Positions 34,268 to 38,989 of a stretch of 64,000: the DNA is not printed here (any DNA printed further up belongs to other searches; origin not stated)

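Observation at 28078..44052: A roughly 16-kb translationally coupled C1/folate operon fuses fhs, MetFV, Hdr-like and Flx-like modules with folC and a methyl-THF:corrinoid methyltransferase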

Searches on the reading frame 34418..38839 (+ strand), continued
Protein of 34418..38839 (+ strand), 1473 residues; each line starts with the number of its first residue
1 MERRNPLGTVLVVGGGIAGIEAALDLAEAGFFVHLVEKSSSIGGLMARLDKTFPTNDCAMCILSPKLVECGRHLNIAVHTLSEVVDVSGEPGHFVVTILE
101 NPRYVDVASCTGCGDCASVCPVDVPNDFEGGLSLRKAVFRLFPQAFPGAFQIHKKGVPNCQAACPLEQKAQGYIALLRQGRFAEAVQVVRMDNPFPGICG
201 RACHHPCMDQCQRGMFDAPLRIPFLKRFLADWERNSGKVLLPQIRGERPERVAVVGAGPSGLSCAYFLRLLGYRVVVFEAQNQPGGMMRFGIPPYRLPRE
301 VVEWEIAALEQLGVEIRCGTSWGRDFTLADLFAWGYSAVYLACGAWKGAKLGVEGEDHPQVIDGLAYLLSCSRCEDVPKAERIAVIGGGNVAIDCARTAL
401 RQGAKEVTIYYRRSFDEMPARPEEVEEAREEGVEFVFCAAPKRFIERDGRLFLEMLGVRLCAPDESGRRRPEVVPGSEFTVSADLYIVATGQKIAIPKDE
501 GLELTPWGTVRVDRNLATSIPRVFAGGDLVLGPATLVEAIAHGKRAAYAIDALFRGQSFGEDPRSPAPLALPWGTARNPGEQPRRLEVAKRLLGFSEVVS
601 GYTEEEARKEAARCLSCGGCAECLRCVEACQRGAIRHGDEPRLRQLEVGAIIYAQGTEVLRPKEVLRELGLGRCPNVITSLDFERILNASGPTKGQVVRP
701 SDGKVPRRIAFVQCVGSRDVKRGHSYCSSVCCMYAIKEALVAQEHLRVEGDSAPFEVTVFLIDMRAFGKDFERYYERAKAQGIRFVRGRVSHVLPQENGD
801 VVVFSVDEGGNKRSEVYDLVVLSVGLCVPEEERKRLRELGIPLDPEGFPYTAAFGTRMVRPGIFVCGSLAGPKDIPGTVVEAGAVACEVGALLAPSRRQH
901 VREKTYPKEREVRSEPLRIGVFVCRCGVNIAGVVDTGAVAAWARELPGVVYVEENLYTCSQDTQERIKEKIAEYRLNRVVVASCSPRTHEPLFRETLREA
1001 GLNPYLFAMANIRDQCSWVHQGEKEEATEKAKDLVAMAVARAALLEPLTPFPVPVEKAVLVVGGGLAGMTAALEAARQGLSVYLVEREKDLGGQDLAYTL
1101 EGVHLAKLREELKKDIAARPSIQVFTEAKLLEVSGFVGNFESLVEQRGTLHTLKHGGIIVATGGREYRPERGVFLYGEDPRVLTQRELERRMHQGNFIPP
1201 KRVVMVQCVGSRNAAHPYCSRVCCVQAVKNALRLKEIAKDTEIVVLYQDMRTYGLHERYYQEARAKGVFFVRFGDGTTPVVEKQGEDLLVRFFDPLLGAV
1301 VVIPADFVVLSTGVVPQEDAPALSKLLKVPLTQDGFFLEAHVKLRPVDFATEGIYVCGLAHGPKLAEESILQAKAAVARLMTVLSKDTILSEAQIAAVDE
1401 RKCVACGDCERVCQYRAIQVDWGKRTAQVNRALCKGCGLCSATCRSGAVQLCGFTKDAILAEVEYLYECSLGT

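Call 17: find_encoding_contigs(protein=P0033, flank=10000, max_places=2)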
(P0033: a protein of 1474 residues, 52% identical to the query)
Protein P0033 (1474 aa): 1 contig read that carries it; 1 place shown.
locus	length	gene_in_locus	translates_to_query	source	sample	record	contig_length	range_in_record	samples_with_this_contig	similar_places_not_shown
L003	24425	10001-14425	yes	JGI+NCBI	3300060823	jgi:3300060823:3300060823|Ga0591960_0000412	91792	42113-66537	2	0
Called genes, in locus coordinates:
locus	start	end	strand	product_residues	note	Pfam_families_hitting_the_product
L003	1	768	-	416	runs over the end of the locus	PF12704:MacB_PCD, PF02687:FtsX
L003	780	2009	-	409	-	PF12704:MacB_PCD, PF02687:FtsX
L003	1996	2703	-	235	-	PF00005:ABC_tran, PF02463:SMC_N (faint), PF13304:AAA_21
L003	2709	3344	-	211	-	PF00440:TetR_N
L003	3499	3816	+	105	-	PF22263:DUF6951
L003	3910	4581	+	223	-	PF00702:Hydrolase, PF12710:HAD (weak), PF13419:HAD_2, PF13242:Hydrolase_like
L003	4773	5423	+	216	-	PF12225:DUF5981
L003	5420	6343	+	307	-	PF02219:MTHFR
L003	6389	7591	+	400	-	PF07992:Pyr_redox_2 (weak), PF12831:FAD_oxidored (weak), PF13450:NAD_binding_8 (weak), PF12837:Fer4_6 (faint), PF00037:Fer4 (weak), PF14697:Fer4_21 (weak), PF12838:Fer4_7 (weak)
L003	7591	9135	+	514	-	PF00890:FAD_binding_2, PF01266:DAO (weak), PF07992:Pyr_redox_2, PF12831:FAD_oxidored (weak), PF13450:NAD_binding_8 (weak), PF12838:Fer4_7 (weak), PF13187:Fer4_9 (weak), PF13237:Fer4_10, +2 more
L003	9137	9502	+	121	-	PF02662:FlpD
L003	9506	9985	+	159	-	PF13183:Fer4_8, PF13237:Fer4_10 (faint), PF12838:Fer4_7 (weak), PF13187:Fer4_9, PF13534:Fer4_17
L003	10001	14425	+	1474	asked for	PF00890:FAD_binding_2 (weak), PF12831:FAD_oxidored, PF14691:Fer4_20, PF07992:Pyr_redox_2, PF13450:NAD_binding_8, PF07992:Pyr_redox_2, PF07992:Pyr_redox_2, PF13450:NAD_binding_8, +23 more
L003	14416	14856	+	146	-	PF02662:FlpD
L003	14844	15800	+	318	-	PF13187:Fer4_9 (faint), PF12797:Fer4_2 (faint), PF13746:Fer4_18 (faint), PF13183:Fer4_8, PF13534:Fer4_17 (weak)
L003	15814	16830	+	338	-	PF13183:Fer4_8 (faint), PF12838:Fer4_7 (faint), PF13187:Fer4_9 (faint), PF13534:Fer4_17 (faint), PF17179:Fer4_22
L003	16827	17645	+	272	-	PF00970:FAD_binding_6 (faint), PF00175:NAD_binding_1, PF10418:DHODB_Fe-S_bind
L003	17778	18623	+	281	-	PF13292:DXP_synthase_N, PF00456:Transketolase_N, PF00676:E1_dh (weak)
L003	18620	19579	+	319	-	PF02779:Transket_pyr, PF02780:Transketolase_C, PF22613:Transketolase_C_1 (faint)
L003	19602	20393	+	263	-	PF04909:Amidohydro_2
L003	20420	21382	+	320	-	PF00676:E1_dh, PF02775:TPP_enzyme_C (weak), PF00456:Transketolase_N (weak)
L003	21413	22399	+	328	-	PF02779:Transket_pyr, PF02780:Transketolase_C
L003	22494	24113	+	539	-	PF00753:Lactamase_B, PF12706:Lactamase_B_2 (weak), PF16661:Lactamase_B_6, PF10996:Beta-Casp, PF07521:RMMBL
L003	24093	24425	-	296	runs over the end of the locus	PF02517:Rce1-like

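Call 27: find_related_loci(query=A1, collection=genome_contigs, flank=10000)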
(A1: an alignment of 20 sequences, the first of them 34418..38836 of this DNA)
Query A1 (1473 aa) in genome_contigs; peptide patterns used: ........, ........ (x = any residue, [..] = any of these).
600 stretches matched a pattern (row limit reached: there are more); 599 encode a relative of the query (tblastn E <= 1e-3); the best 80 are kept; 80 distinct loci.
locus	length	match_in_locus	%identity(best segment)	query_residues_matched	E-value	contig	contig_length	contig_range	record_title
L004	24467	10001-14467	61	1-1466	0e+0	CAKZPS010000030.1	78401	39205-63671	MAG TPA_asm: uncultured bacterium isolate SRR5214706_bin.38_CONCOCT_v1.1_MAG genome assembly, contig: ERZ1744544.201, wh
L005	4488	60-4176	61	9-1466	0e+0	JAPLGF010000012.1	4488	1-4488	MAG: Candidatus Atribacteria bacterium isolate LacPavin_0920_SED3_MAG_48_8 LacPavin_0920_SED3_scaffold_960600, whole gen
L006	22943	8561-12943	63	5-1466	0e+0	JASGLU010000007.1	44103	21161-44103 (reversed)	MAG: Candidatus Atribacteria bacterium isolate DJKA121_NP-J24_bin.16 scaffold_106, whole genome shotgun sequence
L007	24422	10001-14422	49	1-1466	0e+0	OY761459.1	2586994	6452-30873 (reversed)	MAG: Syntrophales bacterium isolate c6a0f7f3-880d-44d6-9c5f-266f97196533 genome assembly, chromosome: 1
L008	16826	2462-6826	50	21-1463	0e+0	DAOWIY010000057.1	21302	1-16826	MAG TPA_asm: Clostridia bacterium isolate CSMAG_2055 CSMAG_2055_k141_684394_length_21302_cov_24.0000, whole genome shotg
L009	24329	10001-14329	49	8-1463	0e+0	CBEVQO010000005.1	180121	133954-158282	MAG TPA_asm: uncultured bacterium isolate SRR24791474_binner123_Refined_18 genome assembly, contig: ERZ25515408.19, whol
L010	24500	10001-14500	47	1-1469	0e+0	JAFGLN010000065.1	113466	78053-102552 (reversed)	MAG: Deltaproteobacteria bacterium isolate Zod_Metabat.402 k87_7298894, whole genome shotgun sequence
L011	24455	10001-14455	49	6-1464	0e+0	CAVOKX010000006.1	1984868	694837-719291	MAG: uncultured Acidobacteriota bacterium isolate MFD00008.bin.1.215 genome assembly, contig: contig_23554, whole genome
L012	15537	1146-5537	48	7-1463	0e+0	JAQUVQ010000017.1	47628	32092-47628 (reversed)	MAG: Smithellaceae bacterium isolate STD2_170 NODE_2524_length_47628_cov_7.877392_Sandtown_D2, whole genome shotgun sequ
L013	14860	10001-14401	48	7-1466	0e+0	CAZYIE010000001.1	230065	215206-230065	MAG TPA_asm: uncultured Smithella sp. isolate binchicken_co113_249 genome assembly, contig: NODE_25_length_230065_cov_4.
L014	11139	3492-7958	49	6-1468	0e+0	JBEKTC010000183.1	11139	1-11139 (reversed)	MAG: Candidatus Korobacteraceae bacterium isolate SPRUCE 549 SPRUCE_549_183, whole genome shotgun sequence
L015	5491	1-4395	49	10-1466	0e+0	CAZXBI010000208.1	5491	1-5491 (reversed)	MAG TPA_asm: uncultured Syntrophorhabdus sp. isolate SRP302447_co4_432 genome assembly, contig: NODE_40885_length_5491_c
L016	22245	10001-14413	49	2-1463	0e+0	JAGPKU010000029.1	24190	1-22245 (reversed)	MAG: Syntrophobacterales bacterium isolate Gw_SlDig_bin_8 Gw_SlDig_3306_length_24190_cov_57.569588, whole genome shotgun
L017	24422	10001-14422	49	6-1464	0e+0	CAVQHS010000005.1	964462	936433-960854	MAG: uncultured Acidobacteriaceae bacterium isolate MFD09567.bin.1.71 genome assembly, contig: contig_34050, whole genom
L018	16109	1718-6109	46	8-1467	0e+0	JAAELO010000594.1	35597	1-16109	MAG: Desulfobacterales bacterium isolate Bpl_7 BplG_CONTIG4402029, whole genome shotgun sequence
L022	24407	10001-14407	48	4-1468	0e+0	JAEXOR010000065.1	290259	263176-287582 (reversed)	MAG: Bacillota bacterium isolate OH_HBrB_152 k127_1355341, whole genome shotgun sequence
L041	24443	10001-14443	46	9-1466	0e+0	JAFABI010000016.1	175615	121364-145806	MAG: Bacillota bacterium isolate OH_SBB_121 k127_878361, whole genome shotgun sequence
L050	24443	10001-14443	45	10-1466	0e+0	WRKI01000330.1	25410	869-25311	MAG: Spirochaetes bacterium isolate Th196P1bin3 JGI24700J35501_10930814, whole genome shotgun sequence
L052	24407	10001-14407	48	3-1466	0e+0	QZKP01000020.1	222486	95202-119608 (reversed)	MAG: Desulfarculus sp. isolate SURF_10 Ga0104751_1000017, whole genome shotgun sequence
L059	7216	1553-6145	46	6-1467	0e+0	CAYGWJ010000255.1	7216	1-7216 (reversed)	MAG TPA_asm: uncultured Anaerolineae bacterium isolate ERP119294_co2_411 genome assembly, contig: k141_3905684, whole ge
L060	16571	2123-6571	44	1-1467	0e+0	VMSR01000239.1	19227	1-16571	MAG: Desulfobacula sp. isolate S2_67 k141_347421, whole genome shotgun sequence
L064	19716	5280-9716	47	6-1467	0e+0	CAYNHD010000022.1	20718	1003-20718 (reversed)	MAG TPA_asm: uncultured Thermoflexus sp. isolate SRP241326_co3_55 genome assembly, contig: NODE_3522_length_20718_cov_13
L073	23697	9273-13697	46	7-1467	0e+0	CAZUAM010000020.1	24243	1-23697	MAG TPA_asm: uncultured Planctomycetaceae bacterium isolate binchicken_co262_366 genome assembly, contig: NODE_2048_leng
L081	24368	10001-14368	49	8-1463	0e+0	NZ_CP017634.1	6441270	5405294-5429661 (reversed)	Candidatus Formimonas warabiya strain DCMF chromosome, complete genome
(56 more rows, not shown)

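Call 31: search_protein_families(library=ncbifam, proteins=[window:34418-38839:+], max_evalue=0.001)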
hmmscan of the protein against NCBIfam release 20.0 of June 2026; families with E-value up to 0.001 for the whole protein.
window:34418-38839:+ (1473 aa): 185 families (the best 25 are shown)
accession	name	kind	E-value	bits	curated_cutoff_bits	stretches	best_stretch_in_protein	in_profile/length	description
NF040770.1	hetero_SS_HdrA2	exception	4.1e-287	954.4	1100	4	1147-1467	310-641/777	CoB-CoM heterodisulfide reductase HdrA2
NF041891.1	hdrA_Methbact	equivalog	2.4e-206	687.4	1300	4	1149-1465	309-634/762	ferredoxin:CoB-CoM heterodisulfide reductase subunit HdrA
NF041778.1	hetero_SS_HdrA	equivalog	8.8e-206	685.2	1400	4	1146-1467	319-651/771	ferredoxin:CoB-CoM heterodisulfide reductase subunit HdrA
NF009410.0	PRK12771.1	subfamily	1.5e-155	519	516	3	153-647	43-541/566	NAD(P)-binding protein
NF009454.0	PRK12814.1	equivalog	3.3e-129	432.2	916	1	159-625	103-579/657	putative NADPH-dependent glutamate synthase small subunit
NF009414.0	PRK12778.1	equivalog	1.1e-109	367.8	1103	1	158-554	337-749/752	bifunctional dihydroorotate dehydrogenase B NAD binding subunit/NADPH-dependent glutamate synthase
TIGR01316.1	gltA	equivalog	3.8e-106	355.6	471.75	1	158-552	36-447/449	NADPH-dependent glutamate synthase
TIGR03315.1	Se_ygfK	equivalog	2.3e-99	333.2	835.3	1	157-631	444-898/1012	putative selenate reductase subunit YgfK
NF010590.0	PRK13984.1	equivalog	6.7e-93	311.9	946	2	160-557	198-609/611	putative oxidoreductase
TIGR01318.1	gltD_gamma_fam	subfamily_domain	2.4e-86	290.2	482.95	2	155-550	45-461/467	glutamate synthase, small subunit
NF009409.0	PRK12770.1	subfamily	3.8e-78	263.1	343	1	247-555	16-351/360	putative glutamate synthase subunit beta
NF009408.0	PRK12769.1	equivalog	8.2e-75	252.2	1003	2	160-551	236-648/659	formate-dependent uric acid utilization protein AegA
NF009451.0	PRK12809.1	equivalog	3.6e-67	227.1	1154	1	159-555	218-635/639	formate-dependent uric acid utilization protein YgfT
NF009413.0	PRK12775.1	equivalog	9.8e-67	225.6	1895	1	157-555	338-755/1006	putative trifunctional 2-polyprenylphenol hydroxylase/glutamate synthase subunit beta/ferritin domain-containing protein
NF009415.0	PRK12779.1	equivalog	7.3e-65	219.4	1519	1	156-550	206-622/944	putative bifunctional glutamate synthase subunit beta/2-polyprenylphenol hydroxylase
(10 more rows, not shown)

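Call 35: search_solved_structures(query=window:34418-38836:+, max_evalue=1e-10)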
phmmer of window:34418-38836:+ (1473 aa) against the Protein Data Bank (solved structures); distinct sequences matched with E-value up to 1e-10: 18.
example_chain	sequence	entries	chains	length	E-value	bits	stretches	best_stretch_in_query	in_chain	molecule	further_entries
5odc_A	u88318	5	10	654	3.2e-183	614.4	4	10-154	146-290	Heterodisulfide reductase, subunit A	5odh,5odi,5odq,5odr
8rvu_a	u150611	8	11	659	9.3e-178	596.2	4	619-799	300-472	H(2):CoB-CoM heterodisulfide,ferredoxin reductase subunit A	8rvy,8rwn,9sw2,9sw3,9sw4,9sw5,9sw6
8rvv_A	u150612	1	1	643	1.5e-176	592.3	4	619-798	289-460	H(2):CoB-CoM heterodisulfide,ferredoxin reductase subunit A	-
7bkb_A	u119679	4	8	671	1e-150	506.6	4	915-1087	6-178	CoB--CoM heterodisulfide reductase iron-sulfur subunit A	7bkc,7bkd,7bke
9sfi_A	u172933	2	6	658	3.5e-150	504.9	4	10-155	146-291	CoB--CoM heterodisulfide reductase iron-sulfur subunit A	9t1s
9bov_A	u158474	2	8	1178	2.4e-113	382.8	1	158-626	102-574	Molybdopterin oxidoreductase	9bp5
9n5u_A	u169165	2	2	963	1.2e-106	360.6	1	158-557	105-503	NfnA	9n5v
8oh5_C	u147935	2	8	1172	5.7e-96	325.2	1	158-626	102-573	Formate dehydrogenase-O, major subunit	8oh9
5jca_L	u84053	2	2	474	5e-80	272.4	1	160-551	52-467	NADH-dependent Ferredoxin:NADP Oxidoreductase (NfnI) subunit alpha | NADH-dependent Ferredoxin:NADP Oxidoreductase subunit alpha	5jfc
4ylf_B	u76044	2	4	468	4.8e-78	265.8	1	160-556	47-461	Dihydropyrimidine dehydrogenase subunit A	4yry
5vj7_A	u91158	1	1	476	9.3e-72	245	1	160-551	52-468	Oxidoreductase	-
2vdc_G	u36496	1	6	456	1.5e-63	217.7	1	151-556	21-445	GLUTAMATE SYNTHASE [NADPH] SMALL CHAIN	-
6s6s_G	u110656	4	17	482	2.5e-63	217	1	155-556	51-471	Glutamate synthase [NADPH] small chain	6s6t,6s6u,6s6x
1gt8_A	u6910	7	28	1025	4.3e-50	173.1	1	158-557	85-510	DIHYDROPYRIMIDINE DEHYDROGENASE | Dihydropyrimidine dehydrogenase [NADP(+)]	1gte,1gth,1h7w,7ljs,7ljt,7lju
1h7x_A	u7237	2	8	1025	4.3e-50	173.1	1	158-557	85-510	DIHYDROPYRIMIDINE DEHYDROGENASE | Dihydropyrimidine dehydrogenase [NADP(+)]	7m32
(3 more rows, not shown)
